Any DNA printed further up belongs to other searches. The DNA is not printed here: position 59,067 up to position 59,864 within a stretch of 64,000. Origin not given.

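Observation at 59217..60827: A two-gene module, HTH-ImmA/IrrE metallopeptidase plus an unknown 165-aa protein, as a candidate uncharacterised toxin-antitoxin or defence-like system on a mobile element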

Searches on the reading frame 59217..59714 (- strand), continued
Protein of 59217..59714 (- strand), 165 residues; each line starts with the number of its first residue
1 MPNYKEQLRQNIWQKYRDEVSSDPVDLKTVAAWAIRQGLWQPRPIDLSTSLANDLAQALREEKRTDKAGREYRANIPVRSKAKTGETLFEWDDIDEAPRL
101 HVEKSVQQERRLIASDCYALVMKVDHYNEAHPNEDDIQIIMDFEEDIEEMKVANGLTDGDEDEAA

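Call 83: get_annotated_region(hit=H10, flank=3500)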
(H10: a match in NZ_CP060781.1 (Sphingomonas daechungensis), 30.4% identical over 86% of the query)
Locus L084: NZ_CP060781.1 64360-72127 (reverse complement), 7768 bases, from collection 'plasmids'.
description: Sphingomonas daechungensis strain KACC 18115 plasmid p_unnamed1
organism: Sphingomonas daechungensis (NCBI taxid 1176646)
taxonomy: Bacteria; Pseudomonadota; Alphaproteobacteria; Sphingomonadales; Sphingomonadaceae; Sphingomonas; Sphingomonas daechungensis
host: -; source: single bacterial strain,sediment of a eutrophic reservoir; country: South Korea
typing (MOB-suite, as given by PLSDB): non-mobilizable
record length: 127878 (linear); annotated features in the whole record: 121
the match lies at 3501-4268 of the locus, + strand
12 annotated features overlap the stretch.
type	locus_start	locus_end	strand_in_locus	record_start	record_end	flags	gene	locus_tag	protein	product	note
CDS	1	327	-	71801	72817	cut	-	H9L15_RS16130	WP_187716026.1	hypothetical protein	-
CDS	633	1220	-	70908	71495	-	-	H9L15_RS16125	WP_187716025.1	ATP-binding protein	-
CDS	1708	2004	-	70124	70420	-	-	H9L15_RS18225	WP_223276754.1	ABC-three component system protein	-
CDS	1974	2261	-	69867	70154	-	-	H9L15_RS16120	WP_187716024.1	hypothetical protein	-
CDS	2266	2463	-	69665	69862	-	-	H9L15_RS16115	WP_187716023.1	hypothetical protein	-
CDS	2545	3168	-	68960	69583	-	-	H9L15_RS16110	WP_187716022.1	hypothetical protein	-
CDS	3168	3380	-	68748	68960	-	-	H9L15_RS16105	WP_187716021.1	hypothetical protein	-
CDS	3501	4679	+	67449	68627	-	-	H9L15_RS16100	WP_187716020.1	IS1 family transposase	-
CDS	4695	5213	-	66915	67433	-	-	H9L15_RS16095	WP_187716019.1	hypothetical protein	-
CDS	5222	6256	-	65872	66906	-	-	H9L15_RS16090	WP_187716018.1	YaaC family protein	-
CDS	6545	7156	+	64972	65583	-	-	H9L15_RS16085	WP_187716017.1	hypothetical protein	-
CDS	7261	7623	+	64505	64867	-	-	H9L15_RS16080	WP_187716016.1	DUF3768 domain-containing protein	-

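Call 85: search_protein_families(library=pfam, proteins=[L083:2249-3205:-, L083:3181-3387:-, L082:1622-2272:+, L082:2262-3449:+, L082:4485-4667:+, L082:4664-5269:+, L077:2024-2326:+, L014:3566-3862:+], max_evalue=0.01)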
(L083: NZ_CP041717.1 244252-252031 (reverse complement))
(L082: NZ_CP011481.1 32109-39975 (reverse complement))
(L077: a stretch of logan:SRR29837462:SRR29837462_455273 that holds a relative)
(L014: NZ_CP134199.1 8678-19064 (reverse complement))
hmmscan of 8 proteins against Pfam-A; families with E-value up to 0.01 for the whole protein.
L083:2249-3205:- (318 aa): 2 families
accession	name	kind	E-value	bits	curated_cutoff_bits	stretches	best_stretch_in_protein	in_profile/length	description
PF01972.22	SDH_protease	-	3e-21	76.1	31.3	1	28-256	35-244/286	ClpP-like SDH-type serine proteinase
PF25145.1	NfeD1b_N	-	4.3e-06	26.9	40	1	87-145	37-94/189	NfeD1b, N-terminal domain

L083:3181-3387:- (68 aa): 0 families

L082:1622-2272:+ (216 aa): 0 families

L082:2262-3449:+ (395 aa): 8 families
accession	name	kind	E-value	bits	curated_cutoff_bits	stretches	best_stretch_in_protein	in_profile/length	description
PF06114.19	Peptidase_M78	-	1.4e-21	77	22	1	178-298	2-122/123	IrrE N-terminal-like domain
PF01381.28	HTH_3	-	6.6e-13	48.9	23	1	32-79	5-52/55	Helix-turn-helix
PF13560.12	HTH_31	-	6e-09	36.5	27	1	27-78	5-57/64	Helix-turn-helix domain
PF13412.12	HTH_24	-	8.1e-06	25.8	21.9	1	35-56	16-37/48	Winged helix-turn-helix DNA-binding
PF12844.13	HTH_19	-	7.1e-05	23.1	30.2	1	36-78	12-54/64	Helix-turn-helix domain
PF13545.12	HTH_Crp_2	-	0.00058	20.2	27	1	25-54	11-40/70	Crp-like helix-turn-helix domain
PF12802.13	MarR_2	-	0.00076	20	27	0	37-55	21-39/61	MarR family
PF13404.12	HTH_AsnC-type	-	0.0015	18.7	27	1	35-54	16-35/42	AsnC-type helix-turn-helix domain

L082:4485-4667:+ (60 aa): 0 families

L082:4664-5269:+ (201 aa): 0 families

L077:2024-2326:+ (100 aa): 0 families

L014:3566-3862:+ (98 aa): 2 families
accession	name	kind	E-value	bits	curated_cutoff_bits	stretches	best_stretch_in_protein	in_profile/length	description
PF05015.19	HigB-like_toxin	-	3.8e-08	34.1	27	1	4-80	2-78/91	RelE-like toxin of type II toxin-antitoxin system HigB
PF24732.2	ParE_like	-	0.00047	20.5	24.4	1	32-89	4-60/67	ParE-like toxin domain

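Call 86: search_protein_families(library=padloc, proteins=[L083:2249-3205:-, L083:3181-3387:-, L082:1622-2272:+, L082:2262-3449:+, L082:4485-4667:+, L082:4664-5269:+, L077:2024-2326:+, L077:2326-3459:+], max_evalue=0.01)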
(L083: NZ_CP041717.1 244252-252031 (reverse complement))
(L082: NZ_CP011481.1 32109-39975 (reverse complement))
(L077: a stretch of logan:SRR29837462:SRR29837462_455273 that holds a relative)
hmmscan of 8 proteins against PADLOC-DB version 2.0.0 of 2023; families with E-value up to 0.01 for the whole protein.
L083:2249-3205:- (318 aa): 0 families

L083:3181-3387:- (68 aa): 0 families

L082:1622-2272:+ (216 aa): 3 families
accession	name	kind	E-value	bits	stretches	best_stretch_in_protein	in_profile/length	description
PDLC03938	RmrT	-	1.2e-97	323.4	1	2-215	3-213/215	-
PDLC03933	RmrT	-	2.8e-16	57.8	1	7-192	9-190/212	-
PDLC03940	RmrT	-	9.1e-14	49.5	1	3-165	13-183/227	-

L082:2262-3449:+ (395 aa): 23 families
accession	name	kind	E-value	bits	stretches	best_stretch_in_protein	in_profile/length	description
PDLC03952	RmrA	-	3.2e-191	633.4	1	3-395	2-395/395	-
PDLC03947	RmrA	-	1.1e-109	364.8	1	21-377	9-363/383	-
PDLC03951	RmrA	-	1.9e-97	324.8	1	25-376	10-357/400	-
PDLC03948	RmrA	-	3.9e-95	317.1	1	24-377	9-362/397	-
PDLC03954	RmrA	-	5.7e-86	286.8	1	24-385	11-371/380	-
PDLC03944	RmrA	-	5.9e-81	270.5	1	25-370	8-349/384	-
PDLC03956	RmrA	-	6.3e-80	267.2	1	23-377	8-360/399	-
PDLC03949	RmrA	-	2e-71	238.8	1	24-376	3-334/363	-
PDLC03955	RmrA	-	9.3e-66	220.5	1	16-367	13-349/371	-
PDLC03945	RmrA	-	6.7e-61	204.6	1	26-375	5-364/394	-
PDLC03946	RmrA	-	1.2e-55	186.7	1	26-374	5-334/357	-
PDLC03943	RmrA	-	3.2e-51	172.5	1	32-378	11-346/370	-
PDLC03950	RmrA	-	7.3e-49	164.7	1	37-378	16-350/369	-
PDLC03953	RmrA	-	1.6e-46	157.2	1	25-355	7-332/373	-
PDLC04141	capP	-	1.1e-19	68.9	1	151-302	4-154/242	capP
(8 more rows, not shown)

L082:4485-4667:+ (60 aa): 0 families

L082:4664-5269:+ (201 aa): 2 families
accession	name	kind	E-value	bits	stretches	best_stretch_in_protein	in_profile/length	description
PDLC04069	PD-T4-9_A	-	7.7e-06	23.6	1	8-67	5-65/191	-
PDLC04068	PD-T4-9_A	-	0.00042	18.5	1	35-93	29-86/187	-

L077:2024-2326:+ (100 aa): 0 families

L077:2326-3459:+ (377 aa): 2 families
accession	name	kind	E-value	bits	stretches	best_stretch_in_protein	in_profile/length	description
PDLC03982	PD-Lambda-2_B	-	5.6e-43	145.7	1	16-359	64-395/402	-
PDLC04757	PDC-M64B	-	0.0038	15.2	1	17-52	35-70/128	-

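Call 99: search_protein_families(library=pfam, proteins=[P0259, P0261, P0264, P0318, P0319, P0324, P0337, P0373, P0284, P0290], max_evalue=0.01)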
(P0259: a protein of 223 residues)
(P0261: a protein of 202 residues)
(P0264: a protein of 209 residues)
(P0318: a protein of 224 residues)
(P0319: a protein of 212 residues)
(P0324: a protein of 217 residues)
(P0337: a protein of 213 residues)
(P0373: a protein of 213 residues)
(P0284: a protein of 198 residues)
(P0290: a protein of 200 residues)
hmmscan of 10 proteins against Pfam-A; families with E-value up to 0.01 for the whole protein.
P0259 (223 aa): 0 families

P0261 (202 aa): 0 families

P0264 (209 aa): 0 families

P0318 (224 aa): 0 families

P0319 (212 aa): 0 families

P0324 (217 aa): 0 families

P0337 (213 aa): 0 families

P0373 (213 aa): 0 families

P0284 (198 aa): 0 families

P0290 (200 aa): 0 families
